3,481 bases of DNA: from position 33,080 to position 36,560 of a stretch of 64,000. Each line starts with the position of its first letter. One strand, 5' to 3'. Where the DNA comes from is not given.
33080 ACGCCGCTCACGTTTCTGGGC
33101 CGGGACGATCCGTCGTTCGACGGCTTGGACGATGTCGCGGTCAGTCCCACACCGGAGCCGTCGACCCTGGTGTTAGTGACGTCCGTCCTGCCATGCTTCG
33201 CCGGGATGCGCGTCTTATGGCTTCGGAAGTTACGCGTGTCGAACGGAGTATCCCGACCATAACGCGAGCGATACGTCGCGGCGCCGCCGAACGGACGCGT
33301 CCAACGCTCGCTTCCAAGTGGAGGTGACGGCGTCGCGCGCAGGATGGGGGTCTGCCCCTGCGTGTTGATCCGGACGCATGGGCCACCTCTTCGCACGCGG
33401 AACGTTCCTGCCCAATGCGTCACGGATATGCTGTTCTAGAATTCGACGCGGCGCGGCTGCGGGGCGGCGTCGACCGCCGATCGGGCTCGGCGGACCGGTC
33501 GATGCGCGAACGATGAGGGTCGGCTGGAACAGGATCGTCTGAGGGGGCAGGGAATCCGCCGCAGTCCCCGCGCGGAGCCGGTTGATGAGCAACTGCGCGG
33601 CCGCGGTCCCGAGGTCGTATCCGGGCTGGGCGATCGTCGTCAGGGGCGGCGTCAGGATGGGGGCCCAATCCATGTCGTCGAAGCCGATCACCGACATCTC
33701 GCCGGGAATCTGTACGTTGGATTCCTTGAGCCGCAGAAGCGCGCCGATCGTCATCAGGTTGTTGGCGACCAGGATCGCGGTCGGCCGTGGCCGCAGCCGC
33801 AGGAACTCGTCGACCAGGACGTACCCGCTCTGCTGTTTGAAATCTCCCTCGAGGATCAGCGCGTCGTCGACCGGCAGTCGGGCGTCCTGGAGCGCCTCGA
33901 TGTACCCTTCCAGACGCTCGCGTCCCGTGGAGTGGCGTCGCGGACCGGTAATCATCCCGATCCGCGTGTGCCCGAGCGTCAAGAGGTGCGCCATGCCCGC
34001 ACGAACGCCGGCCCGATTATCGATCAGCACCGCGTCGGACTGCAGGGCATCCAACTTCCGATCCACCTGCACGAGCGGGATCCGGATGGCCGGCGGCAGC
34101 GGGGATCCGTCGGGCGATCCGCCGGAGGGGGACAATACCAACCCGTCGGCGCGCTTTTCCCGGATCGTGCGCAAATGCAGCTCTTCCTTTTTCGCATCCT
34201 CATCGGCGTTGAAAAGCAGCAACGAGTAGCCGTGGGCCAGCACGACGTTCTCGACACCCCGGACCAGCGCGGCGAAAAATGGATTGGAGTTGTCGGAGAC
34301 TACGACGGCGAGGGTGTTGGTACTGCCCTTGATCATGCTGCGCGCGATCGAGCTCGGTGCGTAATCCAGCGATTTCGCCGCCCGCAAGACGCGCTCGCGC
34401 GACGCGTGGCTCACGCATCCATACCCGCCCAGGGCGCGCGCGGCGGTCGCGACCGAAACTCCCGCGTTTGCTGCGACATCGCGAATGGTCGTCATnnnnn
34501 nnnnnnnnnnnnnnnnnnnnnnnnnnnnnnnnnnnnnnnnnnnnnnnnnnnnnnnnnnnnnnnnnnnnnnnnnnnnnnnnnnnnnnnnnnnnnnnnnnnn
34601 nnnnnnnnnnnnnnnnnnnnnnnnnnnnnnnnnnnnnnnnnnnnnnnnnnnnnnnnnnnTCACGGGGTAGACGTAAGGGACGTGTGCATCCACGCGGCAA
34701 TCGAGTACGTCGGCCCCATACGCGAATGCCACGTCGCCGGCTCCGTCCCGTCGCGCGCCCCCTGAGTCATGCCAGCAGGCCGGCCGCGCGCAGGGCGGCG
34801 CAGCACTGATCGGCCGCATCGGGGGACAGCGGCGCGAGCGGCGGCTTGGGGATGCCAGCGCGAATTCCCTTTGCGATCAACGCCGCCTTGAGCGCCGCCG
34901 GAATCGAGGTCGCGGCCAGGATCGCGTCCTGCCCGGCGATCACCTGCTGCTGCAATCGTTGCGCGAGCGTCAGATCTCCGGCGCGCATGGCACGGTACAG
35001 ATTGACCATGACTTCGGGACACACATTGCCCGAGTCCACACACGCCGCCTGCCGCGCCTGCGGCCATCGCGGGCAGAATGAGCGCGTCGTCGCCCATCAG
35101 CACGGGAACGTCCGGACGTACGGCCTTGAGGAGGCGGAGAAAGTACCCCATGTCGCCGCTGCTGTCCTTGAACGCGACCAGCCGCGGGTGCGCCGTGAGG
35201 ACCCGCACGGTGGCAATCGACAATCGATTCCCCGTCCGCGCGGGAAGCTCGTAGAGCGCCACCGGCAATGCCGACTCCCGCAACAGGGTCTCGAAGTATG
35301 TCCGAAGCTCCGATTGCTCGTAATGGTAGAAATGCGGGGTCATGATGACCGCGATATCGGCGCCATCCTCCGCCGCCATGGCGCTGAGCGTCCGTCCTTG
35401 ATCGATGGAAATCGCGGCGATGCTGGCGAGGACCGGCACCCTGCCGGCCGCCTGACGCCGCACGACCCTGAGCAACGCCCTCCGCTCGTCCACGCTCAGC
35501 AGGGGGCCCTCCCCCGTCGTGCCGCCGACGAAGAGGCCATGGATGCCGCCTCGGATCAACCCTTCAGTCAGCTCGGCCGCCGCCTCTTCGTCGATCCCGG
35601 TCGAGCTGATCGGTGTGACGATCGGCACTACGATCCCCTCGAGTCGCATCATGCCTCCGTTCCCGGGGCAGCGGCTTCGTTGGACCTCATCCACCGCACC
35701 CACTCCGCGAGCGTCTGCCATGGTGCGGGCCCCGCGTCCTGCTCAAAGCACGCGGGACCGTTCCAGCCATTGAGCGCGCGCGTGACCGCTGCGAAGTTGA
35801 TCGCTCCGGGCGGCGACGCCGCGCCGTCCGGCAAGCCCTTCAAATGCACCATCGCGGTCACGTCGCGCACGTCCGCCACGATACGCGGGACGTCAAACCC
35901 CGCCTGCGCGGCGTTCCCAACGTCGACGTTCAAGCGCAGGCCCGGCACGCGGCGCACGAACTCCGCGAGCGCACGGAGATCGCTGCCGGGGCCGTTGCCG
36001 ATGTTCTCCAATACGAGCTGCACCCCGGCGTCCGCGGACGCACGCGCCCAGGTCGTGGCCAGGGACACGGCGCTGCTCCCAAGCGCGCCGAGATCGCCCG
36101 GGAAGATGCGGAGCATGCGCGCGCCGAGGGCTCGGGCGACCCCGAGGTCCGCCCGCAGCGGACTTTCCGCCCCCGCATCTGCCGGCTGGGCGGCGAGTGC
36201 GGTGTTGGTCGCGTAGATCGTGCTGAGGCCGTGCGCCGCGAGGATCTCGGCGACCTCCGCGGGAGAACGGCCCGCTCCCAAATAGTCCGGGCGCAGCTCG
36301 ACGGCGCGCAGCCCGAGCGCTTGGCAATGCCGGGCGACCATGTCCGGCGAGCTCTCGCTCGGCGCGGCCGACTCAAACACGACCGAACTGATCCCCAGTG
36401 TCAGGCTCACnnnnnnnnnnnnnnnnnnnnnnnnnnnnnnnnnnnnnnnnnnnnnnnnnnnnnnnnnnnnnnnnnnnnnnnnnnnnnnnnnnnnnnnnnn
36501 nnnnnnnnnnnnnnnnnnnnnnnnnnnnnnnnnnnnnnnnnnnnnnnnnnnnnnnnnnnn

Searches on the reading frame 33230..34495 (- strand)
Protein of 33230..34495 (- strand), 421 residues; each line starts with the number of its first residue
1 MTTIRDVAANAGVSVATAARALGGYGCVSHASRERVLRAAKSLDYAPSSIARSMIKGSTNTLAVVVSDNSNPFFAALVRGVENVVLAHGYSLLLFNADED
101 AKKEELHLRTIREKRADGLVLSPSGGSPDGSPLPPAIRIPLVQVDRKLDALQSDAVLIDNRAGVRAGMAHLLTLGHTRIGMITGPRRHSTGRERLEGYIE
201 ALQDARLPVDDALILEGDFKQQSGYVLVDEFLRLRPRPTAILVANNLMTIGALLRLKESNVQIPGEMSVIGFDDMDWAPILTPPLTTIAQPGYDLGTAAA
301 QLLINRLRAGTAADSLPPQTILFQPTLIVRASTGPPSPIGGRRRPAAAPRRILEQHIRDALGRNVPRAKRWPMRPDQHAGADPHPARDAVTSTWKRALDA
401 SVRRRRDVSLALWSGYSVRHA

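Call 38: search_solved_structures(query=window:33230-34495:-, max_evalue=1e-30)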
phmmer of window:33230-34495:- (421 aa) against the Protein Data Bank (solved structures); distinct sequences matched with E-value up to 1e-30: 30.
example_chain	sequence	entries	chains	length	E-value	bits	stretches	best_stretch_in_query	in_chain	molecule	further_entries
9ny7_A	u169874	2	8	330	1.2e-56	195.6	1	2-329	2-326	Ribose operon repressor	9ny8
1jh9_A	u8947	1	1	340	2e-52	181.7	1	3-334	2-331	PURINE NUCLEOTIDE SYNTHESIS REPRESSOR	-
1vpw_A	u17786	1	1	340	6.6e-52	180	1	3-334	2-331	PURINE REPRESSOR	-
1bdh_A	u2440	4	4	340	9.3e-52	179.6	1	3-334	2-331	PROTEIN (PURINE REPRESSOR) | PROTEIN (PURINE NUCLEOTIDE SYNTHESIS REPRESSOR) | PURINE NUCLEOTIDE SYNTHESIS REPRESSOR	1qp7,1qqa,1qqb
1jft_A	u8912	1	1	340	1.1e-51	179.4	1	3-334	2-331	PURINE NUCLEOTIDE SYNTHESIS REPRESSOR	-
1jfs_A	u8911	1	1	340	1.7e-51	178.7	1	3-334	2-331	PURINE NUCLEOTIDE SYNTHESIS REPRESSOR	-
1bdi_A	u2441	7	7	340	1.7e-51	178.7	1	3-334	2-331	PROTEIN (PURINE REPRESSOR) | PROTEIN (PURINE NUCLEOTIDE SYNTHESIS REPRESSOR)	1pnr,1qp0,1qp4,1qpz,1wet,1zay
2pue_A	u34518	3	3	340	1.7e-51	178.7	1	3-334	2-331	PROTEIN (PURINE REPRESSOR ) | PROTEIN (PURINE REPRESSOR)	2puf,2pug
2pua_A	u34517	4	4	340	3.3e-51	177.8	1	3-334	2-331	PURINE REPRESSOR | PROTEIN (PURINE REPRESSOR)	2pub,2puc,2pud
3oqo_A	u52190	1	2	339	1.7e-50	175.4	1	3-306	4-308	Catabolite control protein A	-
3oqm_A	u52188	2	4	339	1.7e-50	175.4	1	3-306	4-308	Catabolite control protein A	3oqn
1rzr_G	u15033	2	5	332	2.3e-48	168.4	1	2-316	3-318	Glucose-resistance amylase regulator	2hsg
1zvv_A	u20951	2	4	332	8.6e-48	166.5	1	2-316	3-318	Glucose-resistance amylase regulator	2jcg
9nt3_D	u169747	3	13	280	1.1e-44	156.3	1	61-337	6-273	Ancestral LacI Transcription Factor | LacI Transcription Factor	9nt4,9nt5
2o20_A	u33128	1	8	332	1.1e-43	152.9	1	2-305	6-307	Catabolite control protein A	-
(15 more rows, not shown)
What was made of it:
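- On LacI/GalR-family repressor-operator system: Full-length alignment to RbsR, PurR and CcpA structures (call 38).
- CcpA structures are among the top sequence matches of the local regulator's family (call 38).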

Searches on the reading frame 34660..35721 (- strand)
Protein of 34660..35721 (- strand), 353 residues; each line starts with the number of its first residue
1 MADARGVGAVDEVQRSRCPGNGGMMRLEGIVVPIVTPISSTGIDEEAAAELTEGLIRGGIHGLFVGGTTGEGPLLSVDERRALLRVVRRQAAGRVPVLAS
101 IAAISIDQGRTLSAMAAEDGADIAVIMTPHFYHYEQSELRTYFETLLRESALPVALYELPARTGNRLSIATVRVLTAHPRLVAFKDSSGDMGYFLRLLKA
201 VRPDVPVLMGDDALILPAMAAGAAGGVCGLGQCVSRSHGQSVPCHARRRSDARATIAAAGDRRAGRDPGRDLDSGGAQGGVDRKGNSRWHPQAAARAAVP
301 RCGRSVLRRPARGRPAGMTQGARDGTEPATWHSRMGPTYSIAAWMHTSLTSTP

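Call 9: search_protein_families(library=pfam, proteins=[window:34660-35721:-], max_evalue=0.001)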
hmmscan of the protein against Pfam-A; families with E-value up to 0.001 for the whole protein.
window:34660-35721:- (353 aa): 1 family
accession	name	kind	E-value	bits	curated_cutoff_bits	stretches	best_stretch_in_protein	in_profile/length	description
PF00701.28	DHDPS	-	2.8e-49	167.8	22.1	1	27-228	2-204/289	Dihydrodipicolinate synthetase family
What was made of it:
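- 34767..35652 (-): DHDPS/N-acetylneuraminate-lyase-family aldolase, with a +1 frameshift near 35028. Pfam DHDPS matches only profile positions 2-204 of 289 (call 9).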

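Call 23: search_protein_families(library=ncbifam, proteins=[window:34660-35721:-], max_evalue=0.00001)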
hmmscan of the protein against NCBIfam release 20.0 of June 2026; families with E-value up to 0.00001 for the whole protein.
window:34660-35721:- (353 aa): 7 families
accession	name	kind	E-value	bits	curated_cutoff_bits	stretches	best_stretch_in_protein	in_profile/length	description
TIGR00674.1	dapA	equivalog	1.8e-40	138.6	206.15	1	30-245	2-218/286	4-hydroxy-tetrahydrodipicolinate synthase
TIGR02313.1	HpaI-NOT-DapA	exception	3.9e-35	121.1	396.7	1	28-228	2-205/294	2,4-dihydroxyhept-2-ene-1,7-dioic acid aldolase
NF003164.0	PRK04147.1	equivalog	4.6e-35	121.3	281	1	25-227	2-205/294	N-acetylneuraminate lyase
TIGR00683.1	nanA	equivalog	8.9e-32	110.6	382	1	27-228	1-203/293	N-acetylneuraminate lyase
NF040954.1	Arch_KDGaldase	equivalog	1.1e-26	93.9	390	1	30-234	3-202/288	bifunctional 2-dehydro-3-deoxy-phosphogluconate/2-dehydro-3-deoxy-6-phosphogalactonate aldolase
NF002958.0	PRK03620.1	subfamily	4.3e-21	75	278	1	34-205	18-186/307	5-dehydro-4-deoxyglucarate dehydratase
TIGR03249.1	KdgD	equivalog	1.9e-16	60.1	373.95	1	29-200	11-180/299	5-dehydro-4-deoxyglucarate dehydratase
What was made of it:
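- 34767..35652 (-): NCBIfam DapA/NanA-like, below cut-offs (call 23).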

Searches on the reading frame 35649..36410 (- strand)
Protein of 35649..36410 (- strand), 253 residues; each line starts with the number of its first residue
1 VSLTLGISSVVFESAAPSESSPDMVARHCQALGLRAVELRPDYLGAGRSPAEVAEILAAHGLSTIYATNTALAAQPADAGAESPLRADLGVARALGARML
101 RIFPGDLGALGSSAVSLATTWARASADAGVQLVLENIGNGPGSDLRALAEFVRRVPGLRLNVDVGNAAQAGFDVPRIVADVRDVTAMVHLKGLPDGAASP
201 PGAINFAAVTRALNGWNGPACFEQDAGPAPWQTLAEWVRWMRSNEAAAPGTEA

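Call 9: search_protein_families(library=pfam, proteins=[window:35649-36410:-], max_evalue=0.001)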
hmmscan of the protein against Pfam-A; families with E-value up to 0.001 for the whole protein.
window:35649-36410:- (253 aa): 1 family
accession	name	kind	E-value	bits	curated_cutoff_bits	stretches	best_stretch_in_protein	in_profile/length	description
PF01261.30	AP_endonuc_2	-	3.4e-16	60.1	31.1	1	28-239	3-247/249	Xylose isomerase-like TIM barrel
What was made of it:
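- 35649..36410 (-): Xylose-isomerase-like TIM-barrel protein. Pfam AP_endonuc_2 (call 9).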

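Call 23: search_protein_families(library=ncbifam, proteins=[window:35649-36410:-], max_evalue=0.00001)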
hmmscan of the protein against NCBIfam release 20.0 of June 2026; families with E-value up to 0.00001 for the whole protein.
window:35649-36410:- (253 aa): 0 families
